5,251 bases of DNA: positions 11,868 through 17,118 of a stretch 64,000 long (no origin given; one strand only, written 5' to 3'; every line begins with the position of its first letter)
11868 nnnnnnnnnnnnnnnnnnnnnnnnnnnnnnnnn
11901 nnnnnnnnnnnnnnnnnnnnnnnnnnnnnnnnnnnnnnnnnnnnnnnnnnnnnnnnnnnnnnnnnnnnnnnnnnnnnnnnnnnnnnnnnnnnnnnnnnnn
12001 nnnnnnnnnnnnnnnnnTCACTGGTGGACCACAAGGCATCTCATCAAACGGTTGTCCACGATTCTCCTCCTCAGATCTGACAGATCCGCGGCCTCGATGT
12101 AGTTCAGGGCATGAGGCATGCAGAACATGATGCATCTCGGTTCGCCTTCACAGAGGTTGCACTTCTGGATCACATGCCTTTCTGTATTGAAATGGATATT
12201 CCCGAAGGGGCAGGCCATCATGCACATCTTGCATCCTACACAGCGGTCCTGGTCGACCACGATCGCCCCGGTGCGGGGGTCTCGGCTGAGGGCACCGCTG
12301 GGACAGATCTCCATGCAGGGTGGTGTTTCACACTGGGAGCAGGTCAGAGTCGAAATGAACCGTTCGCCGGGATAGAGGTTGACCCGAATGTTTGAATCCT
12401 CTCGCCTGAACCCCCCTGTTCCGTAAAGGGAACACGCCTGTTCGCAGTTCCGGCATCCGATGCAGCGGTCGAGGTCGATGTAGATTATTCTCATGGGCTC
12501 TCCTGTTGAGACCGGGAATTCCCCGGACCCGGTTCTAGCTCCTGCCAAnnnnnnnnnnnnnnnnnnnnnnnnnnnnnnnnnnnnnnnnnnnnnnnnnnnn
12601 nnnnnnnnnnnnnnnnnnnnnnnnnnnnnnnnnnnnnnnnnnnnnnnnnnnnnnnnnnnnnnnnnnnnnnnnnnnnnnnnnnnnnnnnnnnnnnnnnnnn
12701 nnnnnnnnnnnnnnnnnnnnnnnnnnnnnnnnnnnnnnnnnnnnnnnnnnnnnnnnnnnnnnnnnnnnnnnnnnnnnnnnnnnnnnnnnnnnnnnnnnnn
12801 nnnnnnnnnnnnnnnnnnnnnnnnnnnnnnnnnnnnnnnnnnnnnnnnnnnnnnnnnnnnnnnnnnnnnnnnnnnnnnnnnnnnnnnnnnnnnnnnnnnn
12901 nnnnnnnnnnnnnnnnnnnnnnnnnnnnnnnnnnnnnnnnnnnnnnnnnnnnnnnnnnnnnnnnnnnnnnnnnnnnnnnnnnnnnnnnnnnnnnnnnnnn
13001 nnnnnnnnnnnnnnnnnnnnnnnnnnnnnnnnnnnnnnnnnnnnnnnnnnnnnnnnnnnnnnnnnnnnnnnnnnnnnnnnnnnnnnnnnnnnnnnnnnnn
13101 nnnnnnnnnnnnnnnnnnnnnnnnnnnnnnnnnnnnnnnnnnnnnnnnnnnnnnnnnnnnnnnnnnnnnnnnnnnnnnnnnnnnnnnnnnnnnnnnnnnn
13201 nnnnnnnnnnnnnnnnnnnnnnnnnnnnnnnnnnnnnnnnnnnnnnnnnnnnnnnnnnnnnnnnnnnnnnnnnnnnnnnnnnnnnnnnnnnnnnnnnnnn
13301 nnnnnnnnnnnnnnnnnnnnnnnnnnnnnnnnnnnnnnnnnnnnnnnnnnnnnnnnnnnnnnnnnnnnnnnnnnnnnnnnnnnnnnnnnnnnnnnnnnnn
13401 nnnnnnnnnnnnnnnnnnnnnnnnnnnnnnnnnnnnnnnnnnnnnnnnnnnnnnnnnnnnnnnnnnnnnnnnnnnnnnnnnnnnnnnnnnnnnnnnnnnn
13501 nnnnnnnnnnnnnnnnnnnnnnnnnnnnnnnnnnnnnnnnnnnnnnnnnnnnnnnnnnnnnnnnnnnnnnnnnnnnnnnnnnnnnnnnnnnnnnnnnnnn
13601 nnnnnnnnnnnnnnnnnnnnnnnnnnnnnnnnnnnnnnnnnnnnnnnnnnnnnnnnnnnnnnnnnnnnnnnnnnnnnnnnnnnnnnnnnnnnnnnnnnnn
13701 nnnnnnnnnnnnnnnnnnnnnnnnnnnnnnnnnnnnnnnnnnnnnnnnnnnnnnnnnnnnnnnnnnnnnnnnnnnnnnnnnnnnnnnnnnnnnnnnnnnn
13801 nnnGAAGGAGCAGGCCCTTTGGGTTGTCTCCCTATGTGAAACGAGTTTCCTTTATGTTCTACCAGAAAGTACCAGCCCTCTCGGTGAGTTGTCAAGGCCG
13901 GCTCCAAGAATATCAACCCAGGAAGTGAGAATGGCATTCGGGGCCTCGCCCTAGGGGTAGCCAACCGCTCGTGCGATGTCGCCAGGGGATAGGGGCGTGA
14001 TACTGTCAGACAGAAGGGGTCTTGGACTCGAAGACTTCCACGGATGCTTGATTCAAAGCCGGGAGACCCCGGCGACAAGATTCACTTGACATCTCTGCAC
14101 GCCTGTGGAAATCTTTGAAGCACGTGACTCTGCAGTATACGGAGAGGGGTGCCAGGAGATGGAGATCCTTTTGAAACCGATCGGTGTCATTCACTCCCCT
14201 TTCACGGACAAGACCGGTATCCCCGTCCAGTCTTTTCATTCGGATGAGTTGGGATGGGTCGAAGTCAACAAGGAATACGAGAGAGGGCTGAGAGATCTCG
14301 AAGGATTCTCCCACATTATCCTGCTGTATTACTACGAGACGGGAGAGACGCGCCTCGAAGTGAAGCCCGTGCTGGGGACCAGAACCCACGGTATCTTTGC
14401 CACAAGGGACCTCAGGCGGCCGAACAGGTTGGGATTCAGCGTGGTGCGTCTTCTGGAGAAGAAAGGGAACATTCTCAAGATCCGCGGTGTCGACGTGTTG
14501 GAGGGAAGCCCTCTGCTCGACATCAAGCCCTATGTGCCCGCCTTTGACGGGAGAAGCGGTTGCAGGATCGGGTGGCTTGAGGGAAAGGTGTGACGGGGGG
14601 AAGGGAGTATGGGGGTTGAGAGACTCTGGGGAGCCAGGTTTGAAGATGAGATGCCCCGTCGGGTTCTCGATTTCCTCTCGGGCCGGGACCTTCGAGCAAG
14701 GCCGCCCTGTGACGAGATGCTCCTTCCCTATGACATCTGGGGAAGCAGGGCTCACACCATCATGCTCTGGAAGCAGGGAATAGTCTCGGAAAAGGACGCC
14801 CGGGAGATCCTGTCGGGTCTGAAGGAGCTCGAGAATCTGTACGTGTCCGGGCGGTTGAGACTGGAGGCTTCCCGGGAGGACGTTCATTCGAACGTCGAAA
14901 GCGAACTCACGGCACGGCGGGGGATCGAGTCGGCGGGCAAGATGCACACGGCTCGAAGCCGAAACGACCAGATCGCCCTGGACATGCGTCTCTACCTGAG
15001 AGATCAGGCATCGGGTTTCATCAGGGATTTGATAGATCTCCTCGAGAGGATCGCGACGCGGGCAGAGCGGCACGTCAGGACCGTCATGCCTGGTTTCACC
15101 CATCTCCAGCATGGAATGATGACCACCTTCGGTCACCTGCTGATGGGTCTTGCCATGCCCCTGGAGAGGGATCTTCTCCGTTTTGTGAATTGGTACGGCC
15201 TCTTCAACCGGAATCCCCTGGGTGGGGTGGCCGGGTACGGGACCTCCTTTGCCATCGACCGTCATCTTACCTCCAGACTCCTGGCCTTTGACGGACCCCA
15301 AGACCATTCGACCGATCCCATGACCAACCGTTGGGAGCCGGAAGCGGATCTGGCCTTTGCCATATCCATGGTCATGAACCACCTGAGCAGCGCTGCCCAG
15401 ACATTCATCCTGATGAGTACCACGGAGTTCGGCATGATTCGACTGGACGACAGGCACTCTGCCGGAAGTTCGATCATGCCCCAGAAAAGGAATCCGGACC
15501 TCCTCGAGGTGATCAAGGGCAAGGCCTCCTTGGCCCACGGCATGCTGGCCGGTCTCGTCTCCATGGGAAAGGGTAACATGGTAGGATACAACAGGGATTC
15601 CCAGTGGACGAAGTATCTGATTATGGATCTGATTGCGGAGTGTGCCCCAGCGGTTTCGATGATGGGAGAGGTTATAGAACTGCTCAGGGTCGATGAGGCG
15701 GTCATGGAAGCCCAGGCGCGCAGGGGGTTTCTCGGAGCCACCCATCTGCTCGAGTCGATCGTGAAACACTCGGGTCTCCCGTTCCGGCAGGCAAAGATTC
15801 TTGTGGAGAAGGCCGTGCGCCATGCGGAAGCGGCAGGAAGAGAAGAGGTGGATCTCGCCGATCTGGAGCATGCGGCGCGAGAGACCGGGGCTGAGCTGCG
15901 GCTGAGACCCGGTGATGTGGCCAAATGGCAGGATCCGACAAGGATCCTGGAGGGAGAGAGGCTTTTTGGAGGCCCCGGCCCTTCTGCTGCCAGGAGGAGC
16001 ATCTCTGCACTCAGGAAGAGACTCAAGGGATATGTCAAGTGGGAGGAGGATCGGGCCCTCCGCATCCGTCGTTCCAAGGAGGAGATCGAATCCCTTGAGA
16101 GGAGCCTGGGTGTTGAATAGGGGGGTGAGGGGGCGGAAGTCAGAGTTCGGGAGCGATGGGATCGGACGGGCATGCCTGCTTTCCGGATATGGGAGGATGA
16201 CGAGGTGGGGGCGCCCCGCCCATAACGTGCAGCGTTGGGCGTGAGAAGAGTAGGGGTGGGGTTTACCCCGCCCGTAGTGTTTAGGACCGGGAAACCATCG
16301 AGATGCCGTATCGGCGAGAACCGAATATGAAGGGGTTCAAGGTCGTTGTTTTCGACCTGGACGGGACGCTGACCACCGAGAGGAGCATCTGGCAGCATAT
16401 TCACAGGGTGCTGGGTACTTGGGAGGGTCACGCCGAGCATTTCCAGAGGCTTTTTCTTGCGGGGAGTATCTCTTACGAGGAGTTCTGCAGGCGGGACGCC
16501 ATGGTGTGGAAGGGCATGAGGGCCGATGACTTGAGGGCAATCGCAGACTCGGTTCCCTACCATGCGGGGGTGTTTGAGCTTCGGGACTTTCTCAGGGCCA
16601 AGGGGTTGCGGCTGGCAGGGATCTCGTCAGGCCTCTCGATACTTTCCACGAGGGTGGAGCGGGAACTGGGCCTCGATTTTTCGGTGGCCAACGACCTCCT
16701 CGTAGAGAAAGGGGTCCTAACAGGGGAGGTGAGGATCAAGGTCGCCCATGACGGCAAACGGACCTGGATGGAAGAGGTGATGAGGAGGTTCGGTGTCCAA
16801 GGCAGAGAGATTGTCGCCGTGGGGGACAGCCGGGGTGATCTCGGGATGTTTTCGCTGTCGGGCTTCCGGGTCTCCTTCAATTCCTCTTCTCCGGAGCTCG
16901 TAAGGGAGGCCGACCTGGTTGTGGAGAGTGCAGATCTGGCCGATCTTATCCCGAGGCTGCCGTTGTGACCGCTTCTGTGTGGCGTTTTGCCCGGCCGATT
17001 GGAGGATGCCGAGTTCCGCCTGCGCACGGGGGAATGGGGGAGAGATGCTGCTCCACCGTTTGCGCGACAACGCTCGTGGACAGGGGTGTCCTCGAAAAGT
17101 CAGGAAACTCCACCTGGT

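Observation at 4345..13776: Two MopB molybdoenzyme + non-Pyl MttB gene pairs with their own FAD/ferredoxin module and no corrinoid partner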

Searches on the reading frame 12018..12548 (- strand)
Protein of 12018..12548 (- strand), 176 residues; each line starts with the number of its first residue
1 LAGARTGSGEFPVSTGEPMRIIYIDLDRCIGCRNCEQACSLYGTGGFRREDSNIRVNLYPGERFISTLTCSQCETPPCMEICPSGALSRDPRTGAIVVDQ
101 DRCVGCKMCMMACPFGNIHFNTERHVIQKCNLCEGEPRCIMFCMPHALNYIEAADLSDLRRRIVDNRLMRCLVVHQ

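Call 3: search_protein_families(library=pfam, proteins=[window:12018-12548:-])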
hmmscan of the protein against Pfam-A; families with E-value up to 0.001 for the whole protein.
window:12018-12548:- (176 aa): 14 families
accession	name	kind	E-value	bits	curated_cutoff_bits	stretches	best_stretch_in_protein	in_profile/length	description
PF13247.11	Fer4_11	-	5e-16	59.2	26.2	1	67-149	7-96/100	4Fe-4S dicluster domain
PF12837.12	Fer4_6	-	2.6e-15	56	25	2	96-118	2-24/24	4Fe-4S binding domain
PF12838.12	Fer4_7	-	1.6e-14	54.5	27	2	69-116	1-51/52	4Fe-4S dicluster domain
PF12797.12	Fer4_2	-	9.5e-14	50.8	24.5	2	95-115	2-22/22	4Fe-4S binding domain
PF00037.32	Fer4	-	1.6e-11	43.9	21.1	2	96-118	1-23/24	4Fe-4S binding domain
PF13237.11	Fer4_10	-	7.2e-11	42.3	25.5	3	66-114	5-53/53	4Fe-4S dicluster domain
PF14697.11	Fer4_21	-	1.7e-09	38.1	35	2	65-118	3-57/59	4Fe-4S dicluster domain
PF13187.11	Fer4_9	-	1.1e-07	32.2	27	1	70-115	2-49/52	4Fe-4S dicluster domain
PF25160.1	LdpA_Fe-S-bd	-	5e-07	29.8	27.6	1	71-121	3-46/49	LdpA Fe-S cluster-binding domain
PF12800.12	Fer4_4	-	8.8e-06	26.1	24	1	101-116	2-17/17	4Fe-4S binding domain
PF13534.11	Fer4_17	-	2.6e-05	25.1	22.2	0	28-42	1-15/61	4Fe-4S dicluster domain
PF13459.11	Fer4_15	-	0.0001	23.3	22.4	0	96-114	1-19/66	4Fe-4S single cluster domain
PF13484.11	Fer4_16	-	0.00034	21.8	30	0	102-125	1-22/66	4Fe-4S double cluster binding domain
PF13183.11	Fer4_8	-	0.00045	21.1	27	0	26-85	2-67/68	4Fe-4S dicluster domain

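Call 10: search_protein_families(library=ncbifam, proteins=[window:12018-12548:-], max_evalue=0.00001)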
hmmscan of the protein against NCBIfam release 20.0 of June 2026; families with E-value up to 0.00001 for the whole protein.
window:12018-12548:- (176 aa): 42 families (the best 25 are shown)
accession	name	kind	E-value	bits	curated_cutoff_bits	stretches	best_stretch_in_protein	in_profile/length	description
NF045766.1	PhenlGlyoxDHPadI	equivalog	1.8e-29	102.8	700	1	21-157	6-142/443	NADH-dependent phenylglyoxylate dehydrogenase subunit beta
TIGR02951.1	DMSO_dmsB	equivalog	3.1e-27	95.6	214.1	1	23-160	5-157/161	DMSO/selenate family reductase complex B subunit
NF009408.0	PRK12769.1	equivalog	2e-23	82.4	1003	1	20-162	3-156/659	formate-dependent uric acid utilization protein AegA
NF007382.0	PRK09898.1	equivalog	5.9e-23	81.5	213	1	59-156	112-206/208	ferredoxin-like protein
NF007658.0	PRK10330.1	equivalog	1.3e-21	76.9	260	1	20-158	3-162/181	electron transport protein HydN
NF011569.0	PRK14993.1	equivalog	7.7e-19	68.1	416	1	22-134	46-163/244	tetrathionate reductase subunit TtrB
NF045797.1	DsrO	equivalog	8.4e-19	67.9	200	1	66-132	99-176/235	sulfate reduction electron transfer complex DsrMKJOP subunit DsrO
NF009451.0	PRK12809.1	equivalog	1.4e-18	66.6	1154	1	22-161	5-147/639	formate-dependent uric acid utilization protein YgfT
TIGR03149.1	cyt_nit_nrfC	equivalog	2.6e-18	66.2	377.6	1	25-166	44-198/225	cytochrome c nitrite reductase Fe-S protein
NF045715.1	sulf_resp_HmcB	equivalog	7.1e-18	64.7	420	1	66-164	103-209/307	sulfate respiration complex iron-sulfur protein HmcB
TIGR03478.1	DMSO_red_II_bet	subfamily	3.2e-17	62.4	480.7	1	66-133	127-194/321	DMSO reductase family type II enzyme, iron-sulfur subunit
NF038355.1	FDH3_beta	equivalog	3.6e-17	63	240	1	22-138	5-126/180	formate dehydrogenase FDH3 subunit beta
NF008134.0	PRK10882.1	equivalog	8e-17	61.3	263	1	69-154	112-209/329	hydrogenase 2 operon protein HybA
NF041715.1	arsenate_red_ArrB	equivalog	8.3e-16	58.2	450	1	23-123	6-109/233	arsenate respiratory reductase iron-sulfur subunit ArrB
TIGR01582.1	FDH-beta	equivalog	7.1e-15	54.9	334.7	1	63-165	86-194/283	formate dehydrogenase subunit beta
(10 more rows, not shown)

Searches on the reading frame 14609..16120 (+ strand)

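Call 10: search_protein_families(library=ncbifam, proteins=[window:14609-16120:+], max_evalue=0.00001)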
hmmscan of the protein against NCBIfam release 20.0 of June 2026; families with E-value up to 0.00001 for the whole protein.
window:14609-16120:+ (503 aa): 13 families
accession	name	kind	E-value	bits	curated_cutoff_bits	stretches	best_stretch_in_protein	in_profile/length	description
TIGR00838.1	argH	equivalog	8.2e-109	364.6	279.5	1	6-472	1-454/455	argininosuccinate lyase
NF008964.0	PRK12308.1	equivalog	5e-68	230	657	1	6-473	3-457/624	argininosuccinate lyase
NF052535.1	CoM_syn_XcbC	exception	8.5e-64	216.1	575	1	47-491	44-484/495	2-phosphosulfolactate phosphatase XcbC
NF002563.0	PRK02186.1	subfamily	2.3e-58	198.2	625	1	47-491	446-871/890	argininosuccinate lyase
NF005218.0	PRK06705.1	equivalog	1.2e-41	143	883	1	46-496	45-495/502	argininosuccinate lyase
NF005000.0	PRK06389.1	equivalog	5.2e-33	114.8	388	1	34-363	27-346/434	argininosuccinate lyase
TIGR02426.1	protocat_pcaB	equivalog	3.5e-18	65.6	355.75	1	93-318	74-297/338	3-carboxy-cis,cis-muconate cycloisomerase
TIGR00928.1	purB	equivalog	6.2e-17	61.5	326.2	1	108-368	87-349/436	adenylosuccinate lyase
NF006554.0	PRK09053.1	equivalog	1.5e-15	57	595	1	112-415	103-407/453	3-carboxy-cis,cis-muconate cycloisomerase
NF052536.2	CoM_syn_XcbD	exception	2.4e-15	56.2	600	1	128-421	117-408/443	3-sulfopropionylcysteine synthase XcbD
NF006500.1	PRK08937.2-4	subfamily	3.2e-12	46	626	1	126-370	115-360/448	adenylosuccinate lyase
NF004631.0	PRK05975.1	equivalog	2.8e-10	39.7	371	1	55-309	46-295/352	3-carboxy-cis,cis-muconate cycloisomerase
NF008909.0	PRK12273.1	subfamily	1.6e-08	33.9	510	1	112-304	137-337/474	aspartate ammonia-lyase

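Call 45: search_protein_families(library=pfam, proteins=[window:14609-16120:+], max_evalue=0.00001)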
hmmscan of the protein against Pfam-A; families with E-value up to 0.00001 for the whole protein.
window:14609-16120:+ (503 aa): 2 families
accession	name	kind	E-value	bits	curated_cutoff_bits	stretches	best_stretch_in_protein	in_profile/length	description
PF00206.25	Lyase_1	-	2.6e-46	158.9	27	1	49-307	35-308/312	Lyase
PF14698.11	ASL_C2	-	1.6e-06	28.9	27.3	1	374-423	1-51/69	Argininosuccinate lyase C-terminal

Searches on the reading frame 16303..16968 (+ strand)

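Call 5: search_protein_families(library=pfam, proteins=[window:16303-16968:+], max_evalue=0.00001)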
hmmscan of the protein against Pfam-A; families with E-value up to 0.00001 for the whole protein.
window:16303-16968:+ (221 aa): 3 families
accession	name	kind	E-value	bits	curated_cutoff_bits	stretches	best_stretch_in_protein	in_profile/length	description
PF12710.13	HAD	-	2.4e-21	77.4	27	1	15-183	1-188/189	haloacid dehalogenase-like hydrolase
PF00702.32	Hydrolase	-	1.2e-12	49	26.4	1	12-184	1-188/191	haloacid dehalogenase-like hydrolase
PF08282.18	Hydrolase_3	-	1.5e-08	35.2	20.9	1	152-211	188-247/255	haloacid dehalogenase-like hydrolase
